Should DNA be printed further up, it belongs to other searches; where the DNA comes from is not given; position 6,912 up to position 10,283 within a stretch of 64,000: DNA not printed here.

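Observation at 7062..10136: PilM-PilN single-chain fusion carrying a ~450-aa polyacidic disordered N-terminal extension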

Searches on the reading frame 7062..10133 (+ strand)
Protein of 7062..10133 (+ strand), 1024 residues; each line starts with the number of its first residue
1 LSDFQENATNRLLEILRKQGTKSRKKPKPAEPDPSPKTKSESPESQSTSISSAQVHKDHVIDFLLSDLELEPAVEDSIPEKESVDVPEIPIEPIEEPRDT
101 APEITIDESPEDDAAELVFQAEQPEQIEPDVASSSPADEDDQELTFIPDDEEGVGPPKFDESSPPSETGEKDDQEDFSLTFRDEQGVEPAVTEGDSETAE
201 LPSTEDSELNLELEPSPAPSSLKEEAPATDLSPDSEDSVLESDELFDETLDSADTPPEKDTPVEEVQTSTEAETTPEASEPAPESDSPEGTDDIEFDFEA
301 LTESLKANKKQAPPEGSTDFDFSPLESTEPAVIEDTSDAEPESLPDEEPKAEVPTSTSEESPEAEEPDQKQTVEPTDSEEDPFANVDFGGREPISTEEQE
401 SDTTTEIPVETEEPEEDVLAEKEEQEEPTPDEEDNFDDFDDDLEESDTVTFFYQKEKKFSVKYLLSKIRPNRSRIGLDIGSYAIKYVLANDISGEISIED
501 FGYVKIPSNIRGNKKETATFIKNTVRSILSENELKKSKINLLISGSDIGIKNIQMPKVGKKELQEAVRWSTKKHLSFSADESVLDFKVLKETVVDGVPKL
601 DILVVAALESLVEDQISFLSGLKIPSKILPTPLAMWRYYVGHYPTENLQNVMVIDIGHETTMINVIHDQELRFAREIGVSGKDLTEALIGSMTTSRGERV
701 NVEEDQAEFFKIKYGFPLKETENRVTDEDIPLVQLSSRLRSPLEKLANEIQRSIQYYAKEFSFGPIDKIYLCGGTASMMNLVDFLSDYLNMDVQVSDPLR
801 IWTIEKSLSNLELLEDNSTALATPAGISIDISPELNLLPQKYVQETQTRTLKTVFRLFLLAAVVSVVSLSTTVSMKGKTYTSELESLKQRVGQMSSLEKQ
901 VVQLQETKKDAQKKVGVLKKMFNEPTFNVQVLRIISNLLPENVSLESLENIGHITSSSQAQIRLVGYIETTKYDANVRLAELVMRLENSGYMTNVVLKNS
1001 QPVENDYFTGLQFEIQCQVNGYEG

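Call 3: search_protein_families(library=pfam, proteins=[window:7062-10133:+], max_evalue=0.01)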
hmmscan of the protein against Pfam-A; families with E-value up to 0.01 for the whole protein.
window:7062-10133:+ (1024 aa): 4 families
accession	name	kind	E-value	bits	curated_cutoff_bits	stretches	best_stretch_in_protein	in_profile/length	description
PF11104.14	PilM_2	-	1.1e-36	126.9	27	1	476-827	1-335/340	Type IV pilus assembly protein PilM;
PF14450.12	FtsA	-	1.7e-11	45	31.8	1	652-799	1-113/127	Cell division protein FtsA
PF06723.19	MreB_Mbl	-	2.3e-08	33.7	27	1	646-797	142-305/327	MreB/Mbl protein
PF05137.18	PilN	-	2e-06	28.2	22.8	1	930-1019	1-78/78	Fimbrial assembly protein (PilN)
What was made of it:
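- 8487..9542 (+): PilM actin-like ATPase-fold domain (aa 476-827). PF11104 1.1e-36 (call 3).
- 9849..10118 (+): Periplasmic PilN domain (aa 930-1019), preceded by a coiled-coil stalk (aa ~876-925). PF05137 2e-6, 28.2 bits against a cut-off of 22.8 (call 3).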

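Call 36: find_related_loci(query=A4, collection=genome_contigs, flank=6000)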
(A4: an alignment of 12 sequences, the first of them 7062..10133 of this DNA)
Query A4 (1024 aa) in genome_contigs; peptide patterns used: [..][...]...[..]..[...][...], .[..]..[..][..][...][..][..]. (x = any residue, [..] = any of these).
600 stretches matched a pattern (row limit reached: there are more); 451 encode a relative of the query (tblastn E <= 1e-3); the best 80 are kept; 80 distinct loci.
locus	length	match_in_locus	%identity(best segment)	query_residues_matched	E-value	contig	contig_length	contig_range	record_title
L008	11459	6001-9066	38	5-1019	0e+0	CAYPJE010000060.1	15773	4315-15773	MAG TPA_asm: uncultured bacterium isolate SRP167671_co2_198 genome assembly, contig: NODE_4902_length_15773_cov_15.23966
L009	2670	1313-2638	33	466-909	4e-66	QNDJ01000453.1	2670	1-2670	MAG: candidate division KSB1 bacterium isolate B21_G16 B21_Guay16_scaffold_53495, whole genome shotgun sequence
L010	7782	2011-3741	28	453-1018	2e-62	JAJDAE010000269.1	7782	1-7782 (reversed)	MAG: candidate division KSB1 bacterium isolate OFTM177 OFTM177_268, whole genome shotgun sequence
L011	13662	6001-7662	28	475-1019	6e-53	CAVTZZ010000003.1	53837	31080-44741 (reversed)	MAG: uncultured delta proteobacterium isolate MFD04408.bin.2.108 genome assembly, contig: contig_105438, whole genome sh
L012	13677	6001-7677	30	475-1020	5e-53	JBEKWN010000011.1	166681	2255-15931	MAG: Thermodesulfobacteriota bacterium isolate SPRUCE 629 SPRUCE_629_11, whole genome shotgun sequence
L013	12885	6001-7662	27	475-1020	7e-50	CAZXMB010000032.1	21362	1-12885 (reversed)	MAG TPA_asm: uncultured Syntrophaceae bacterium isolate SRP098346_co1_431 genome assembly, contig: NODE_2279_length_2136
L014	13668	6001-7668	29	475-1019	1e-49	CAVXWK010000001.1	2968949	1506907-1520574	MAG: uncultured delta proteobacterium isolate MFD04492.bin.2.7 genome assembly, contig: contig_16283, whole genome shotg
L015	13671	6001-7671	26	475-1020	2e-49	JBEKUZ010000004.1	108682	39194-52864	MAG: Thermodesulfobacteriota bacterium isolate SPRUCE 593 SPRUCE_593_4, whole genome shotgun sequence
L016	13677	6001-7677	27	475-1019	1e-48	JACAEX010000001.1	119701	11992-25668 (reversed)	MAG: Syntrophaceae bacterium isolate L.E.D.62 k119_34703, whole genome shotgun sequence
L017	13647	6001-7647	29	475-1020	5e-53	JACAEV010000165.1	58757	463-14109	MAG: Syntrophaceae bacterium isolate L.E.D.11_1 k119_327100, whole genome shotgun sequence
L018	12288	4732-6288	29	515-1020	2e-47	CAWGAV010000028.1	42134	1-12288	MAG: uncultured delta proteobacterium isolate MFD04408.bin.3.102 genome assembly, contig: contig_44586, whole genome sho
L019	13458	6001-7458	28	471-948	3e-46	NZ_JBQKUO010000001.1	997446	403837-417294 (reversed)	Nitrospina sp. 32_T5 spades_3, whole genome shotgun sequence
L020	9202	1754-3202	30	454-948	1e-45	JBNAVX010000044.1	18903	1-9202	MAG: Thermodesulfovibrionales bacterium isolate Kamch4342-D-MF-049 bin31.fa-44, whole genome shotgun sequence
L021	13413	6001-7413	26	475-949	1e-42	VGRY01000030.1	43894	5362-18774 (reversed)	MAG: Deltaproteobacteria bacterium isolate K_DeepCast_100m_mx_276 K_DeepCast_100m_mx_276_Ga0194127_10000975, whole genom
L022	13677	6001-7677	27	475-1020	2e-45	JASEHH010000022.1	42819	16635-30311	MAG: Thermodesulfobacteriota bacterium isolate Yes70-18 NODE_252_length_42819_cov_52.924142, whole genome shotgun sequen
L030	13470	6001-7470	26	464-949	7e-37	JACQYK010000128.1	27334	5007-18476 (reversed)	MAG: Deltaproteobacteria bacterium isolate NC_groundwater_1539_Pr4_S-0.65um_50_9 SR1-18-Sp65_coassembly_scaffold_40347,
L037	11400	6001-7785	23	457-1019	2e-30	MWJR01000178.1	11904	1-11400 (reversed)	MAG: Calditrichaeota bacterium AABM5.125.24 NODE_60_length_11904_cov_7.55162_ID_119, whole genome shotgun sequence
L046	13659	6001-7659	25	475-1019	5e-29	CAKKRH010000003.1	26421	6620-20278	Omnitrophica bacterium GWA2_41_15 isolate Hainich-H52-bin157-1 genome assembly, contig: H52-bin157_1_Hain_H52_02um_R3_11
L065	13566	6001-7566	24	475-1019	2e-25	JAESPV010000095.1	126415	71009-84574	MAG: Desulfocapsa sp. isolate NORP205 MHASMcontig_104405, whole genome shotgun sequence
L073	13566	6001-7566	22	475-1019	4e-25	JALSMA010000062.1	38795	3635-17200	MAG: Desulfobulbaceae bacterium isolate 355-202_metabat2_scaf2bin.066 355-202_scaffold_565_c1, whole genome shotgun sequ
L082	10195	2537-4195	24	475-1019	4e-29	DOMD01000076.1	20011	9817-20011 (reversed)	MAG TPA_asm: Candidatus Omnitrophota bacterium isolate UBA12090 contig_15976, whole genome shotgun sequence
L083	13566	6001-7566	22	475-1019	5e-24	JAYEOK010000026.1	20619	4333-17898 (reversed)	MAG: Thermodesulfobacteriota bacterium isolate MAG031 MAG031_26, whole genome shotgun sequence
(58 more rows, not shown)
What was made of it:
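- Tried and rejected: A 12-sequence alignment worked (call 36).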

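Call 37: predict_structure(alignment_id=A2)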
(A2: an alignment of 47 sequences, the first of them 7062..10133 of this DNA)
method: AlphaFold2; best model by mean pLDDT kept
length: 1024 residues; sequences in the alignment: 47
mean_pLDDT: 66.9   pTM: 0.54
mean pLDDT of the five models: 66.9, 66.6, 66.4, 64.4, 64.4
residues with pLDDT >= 90: 385; 70-90: 126; 50-70: 69; < 50: 444
segments of 3 or more residues with pLDDT < 50: 1-9, 19-86, 88-91, 93-128, 130-155, 157-259, 261-344, 350-379, 381-458
pLDDT, mean of each block of 10 residues (from residue 1): 37 56 36 39 36 32 34 34 43 42 40 42 44 40 38 46 41 37 41 43 36 34 35 39 37 43 44 41 45 41 39 39 39 37 46 42 39 46 38 38 40 42 38 41 38 42 65 91 95 85 95 94 93 81 93 93 93 90 94 94 95 92 91 95 84 97 94 94 98 96 96 93 94 97 98 96 94 96 98 92 80 92 94 92 90 92 92 81 73 54 71 67 61 86 92 72 94 91 94 94 90 93 55
secondary structure, 60 per line:
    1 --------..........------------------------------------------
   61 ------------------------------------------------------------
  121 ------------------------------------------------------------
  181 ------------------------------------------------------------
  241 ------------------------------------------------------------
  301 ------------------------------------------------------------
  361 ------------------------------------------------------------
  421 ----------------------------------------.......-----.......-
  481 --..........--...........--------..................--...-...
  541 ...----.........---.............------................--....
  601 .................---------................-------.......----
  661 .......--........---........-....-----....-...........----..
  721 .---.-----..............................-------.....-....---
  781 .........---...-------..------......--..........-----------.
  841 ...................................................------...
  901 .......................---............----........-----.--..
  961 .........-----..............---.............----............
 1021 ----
elements in order (helices of 4 or more, strands of 3 or more residues): H9-18 H461-467 E473-479 E483-492 E495-505 H514-531 E538-543 E548-556 H560-572 E582-594 E597-608 H609-617 E627-630 H631-642 E650-656 E661-667 E670-677 H681-688 E690-693 E699-702 H704-714 H732-760 E768-772 H774-777 H781-789 E793-795 H811-816 H819-828 H840-891 H898-923 H927-938 E943-950 E959-969 H975-988 E992-1004 E1009-1020
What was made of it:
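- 7077..7118 (+): Motif 1 (aa 6-19, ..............): a conserved N-terminal amphipathic helix, the proposed ExeA-docking peptide. It is the only helix AF2 predicts in aa 1-458 (residues 9-18) (call 37).
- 7182..8411 (+): Polyacidic disordered linker (aa 41-450). It contains conserved Phe-centred islands such as ELVF, ELTF, SLTF, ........, TDFDF, PFANVDF and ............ AF2 pLDDT is below 50 throughout (call 37).
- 9561..9581 (+): ELNLLPQ: the PilN N-terminal anchor motif, kept as an internal linker between PilM and the TM helix. AF2 pLDDT is 92 for aa 831-840 (call 37).
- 9609..9686 (+): Single transmembrane helix (aa 850-875). AF2 models one long helix over aa 840-891 (call 37).
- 9849..10118 (+): AF2 predicts a ferredoxin-like beta-alpha-beta fold with block pLDDT of 72-94 (call 37).
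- AF2 pLDDT is below 50 for aa 1-458 except helix 9-18 (call 37). AF2 gives no structure or docking for the islands (call 37).
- Tried and rejected: They stayed at low confidence (helix 56, the rest below 50) (call 37).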

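Call 41: search_protein_families(library=ncbifam, proteins=[window:7062-10133:+], max_evalue=0.001)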
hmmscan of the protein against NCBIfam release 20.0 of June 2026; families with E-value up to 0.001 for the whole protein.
window:7062-10133:+ (1024 aa): 7 families
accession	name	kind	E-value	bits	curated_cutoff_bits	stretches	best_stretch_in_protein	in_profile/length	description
TIGR01175.1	pilM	subfamily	1.8e-40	139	133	1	474-829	5-345/348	type IV pilus assembly protein PilM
NF045709.1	Amuc_1101_fam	equivalog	2.2e-37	129.2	650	1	472-950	5-473/608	Amuc_1101 family PilM-like pilus complex protein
TIGR01174.1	ftsA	equivalog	2.4e-09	36.8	175.85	1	651-805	198-354/371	cell division protein FtsA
NF010539.0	PRK13927.1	subfamily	9.3e-08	31.3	293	1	646-798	148-314/339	rod shape-determining protein MreB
TIGR00904.1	mreB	subfamily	4.4e-06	26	365.75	1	644-797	145-312/334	MreB/Mrl family cell shape determining protein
NF011660.0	PRK15080.1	equivalog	0.00017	20.9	182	0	647-795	139-257/277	ethanolamine utilization protein EutJ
TIGR02529.1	EutJ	subfamily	0.00067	19.2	152.1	0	647-794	106-223/239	ethanolamine utilization protein EutJ family protein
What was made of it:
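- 8487..9542 (+): TIGR01175 above cut-off (call 41).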

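Call 80: search_protein_families(library=pfam, proteins=[L012:11630-12754:+, L019:12447-13457:+, L020:7462-8523:+, L030:11807-12937:+], max_evalue=0.05)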
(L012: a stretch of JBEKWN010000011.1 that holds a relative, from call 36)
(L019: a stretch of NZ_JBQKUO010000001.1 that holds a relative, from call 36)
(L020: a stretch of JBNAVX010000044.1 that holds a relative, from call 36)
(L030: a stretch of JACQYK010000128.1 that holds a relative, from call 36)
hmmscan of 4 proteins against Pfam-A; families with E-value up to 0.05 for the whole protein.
L012:11630-12754:+ (375 aa): 39 families (the best 25 are shown)
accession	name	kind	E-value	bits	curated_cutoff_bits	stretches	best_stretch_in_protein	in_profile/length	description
PF00515.34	TPR_1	-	1e-45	152.2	27.8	5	288-318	2-32/34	Tetratricopeptide repeat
PF07719.23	TPR_2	-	6.2e-42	138.7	27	5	288-319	2-33/34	Tetratricopeptide repeat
PF13414.12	TPR_11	-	3.9e-38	129.3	26.8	4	194-233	3-42/42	TPR repeat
PF13424.12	TPR_12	-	9.7e-36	122.3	30.1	4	256-317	6-75/77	Tetratricopeptide repeat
PF13431.12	TPR_17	-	1.5e-32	109.5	24.4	4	207-238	1-32/34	Tetratricopeptide repeat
PF13181.12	TPR_8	-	2.6e-30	102.4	25.7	5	255-286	3-34/34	Tetratricopeptide repeat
PF13432.12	TPR_16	-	3.2e-21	75.9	32.7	3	293-353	3-63/65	Tetratricopeptide repeat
PF13176.12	TPR_7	-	5.3e-21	73.3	27.9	2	290-321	2-35/36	Tetratricopeptide repeat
PF13174.12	TPR_6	-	1.7e-18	66.3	26.3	2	189-217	4-32/33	Tetratricopeptide repeat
PF14559.12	TPR_19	-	3e-18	66.3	25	3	263-308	1-46/68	Tetratricopeptide repeat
PF13428.12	TPR_14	-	7.1e-17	60.7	23.5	2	259-295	7-43/44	Tetratricopeptide repeat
PF13371.12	TPR_9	-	1.7e-15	57.2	35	2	294-354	2-62/73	Tetratricopeptide repeat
PF13374.12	TPR_10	-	2.5e-15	56.3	27.5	1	256-282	5-31/42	Tetratricopeptide repeat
PF23914.1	TPR_CcmH_CycH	-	3.8e-10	40.3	42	1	254-356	51-156/158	Cytochrome c-type biogenesis protein H TPR domain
PF24575.1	TPR_Slam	-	8.7e-10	39.4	35.2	0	184-218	46-80/104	Surface lipoprotein assembly modifier, N-terminal TPR repeats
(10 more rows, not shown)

L019:12447-13457:+ (337 aa): 0 families

L020:7462-8523:+ (354 aa): 37 families (the best 25 are shown)
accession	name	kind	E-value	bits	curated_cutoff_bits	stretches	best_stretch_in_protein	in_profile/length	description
PF00515.34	TPR_1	-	5.8e-50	165.6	27.8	5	193-225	2-34/34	Tetratricopeptide repeat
PF07719.23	TPR_2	-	3.5e-45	148.8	27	5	193-225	2-34/34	Tetratricopeptide repeat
PF13181.12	TPR_8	-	5.1e-40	132.7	25.7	5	193-225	2-34/34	Tetratricopeptide repeat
PF13414.12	TPR_11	-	1.5e-39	133.8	26.8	4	167-206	3-42/42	TPR repeat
PF13424.12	TPR_12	-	1.8e-35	121.4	30.1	4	193-255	4-74/77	Tetratricopeptide repeat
PF13431.12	TPR_17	-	4.8e-32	108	24.4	4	181-211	2-32/34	Tetratricopeptide repeat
PF13432.12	TPR_16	-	4.1e-26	91.5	32.7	3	198-259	3-64/65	Tetratricopeptide repeat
PF13176.12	TPR_7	-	2.7e-24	83.6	27.9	4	265-289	4-28/36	Tetratricopeptide repeat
PF14559.12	TPR_19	-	7.1e-21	74.7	25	3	170-230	3-62/68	Tetratricopeptide repeat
PF13428.12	TPR_14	-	1.6e-19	68.8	23.5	2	193-234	2-43/44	Tetratricopeptide repeat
PF13374.12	TPR_10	-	9.3e-19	67.2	27.5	3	194-220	4-30/42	Tetratricopeptide repeat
PF13174.12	TPR_6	-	1.1e-15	57.6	26.3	0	197-224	5-32/33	Tetratricopeptide repeat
PF13371.12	TPR_9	-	3.4e-14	53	35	3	268-326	3-61/73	Tetratricopeptide repeat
PF25063.1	ARM_TT21_C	-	8.4e-12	45.8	35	2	170-258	107-196/209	Tetratricopeptide repeat protein 21 C-terminal ARM domain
PF23914.1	TPR_CcmH_CycH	-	8.4e-11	42.4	42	1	227-329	51-156/158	Cytochrome c-type biogenesis protein H TPR domain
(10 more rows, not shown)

L030:11807-12937:+ (377 aa): 27 families (the best 25 are shown)
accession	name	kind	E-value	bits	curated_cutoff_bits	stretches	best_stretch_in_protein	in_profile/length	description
PF00515.34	TPR_1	-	2.3e-31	106.7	27.8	3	227-259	2-34/34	Tetratricopeptide repeat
PF13414.12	TPR_11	-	3.3e-29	100.7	26.8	4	204-239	6-41/42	TPR repeat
PF07719.23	TPR_2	-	4.3e-28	95.5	27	3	227-258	2-33/34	Tetratricopeptide repeat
PF13181.12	TPR_8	-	4e-24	83.1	25.7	2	227-258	2-33/34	Tetratricopeptide repeat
PF13431.12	TPR_17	-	3.7e-22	77.1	24.4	3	215-247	2-34/34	Tetratricopeptide repeat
PF13432.12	TPR_16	-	1e-20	74.3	32.7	3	202-257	7-62/65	Tetratricopeptide repeat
PF14559.12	TPR_19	-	1.3e-19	70.7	25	2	274-331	5-62/68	Tetratricopeptide repeat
PF13424.12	TPR_12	-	3e-18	66.2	30.1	2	203-255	14-74/77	Tetratricopeptide repeat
PF13374.12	TPR_10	-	2.7e-17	62.6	27.5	2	228-255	4-31/42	Tetratricopeptide repeat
PF13176.12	TPR_7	-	4.5e-15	54.8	27.9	1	229-256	2-29/36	Tetratricopeptide repeat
PF13428.12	TPR_14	-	1.7e-12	47.1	23.5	1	228-260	3-35/44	Tetratricopeptide repeat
PF13174.12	TPR_6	-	1.8e-12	47.4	26.3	0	232-257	6-31/33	Tetratricopeptide repeat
PF23914.1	TPR_CcmH_CycH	-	1.2e-10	41.9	42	1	250-353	40-146/158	Cytochrome c-type biogenesis protein H TPR domain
PF13371.12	TPR_9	-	1.5e-10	41.3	35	2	204-258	7-61/73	Tetratricopeptide repeat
PF24575.1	TPR_Slam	-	3.2e-10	40.8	35.2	1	273-315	60-102/104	Surface lipoprotein assembly modifier, N-terminal TPR repeats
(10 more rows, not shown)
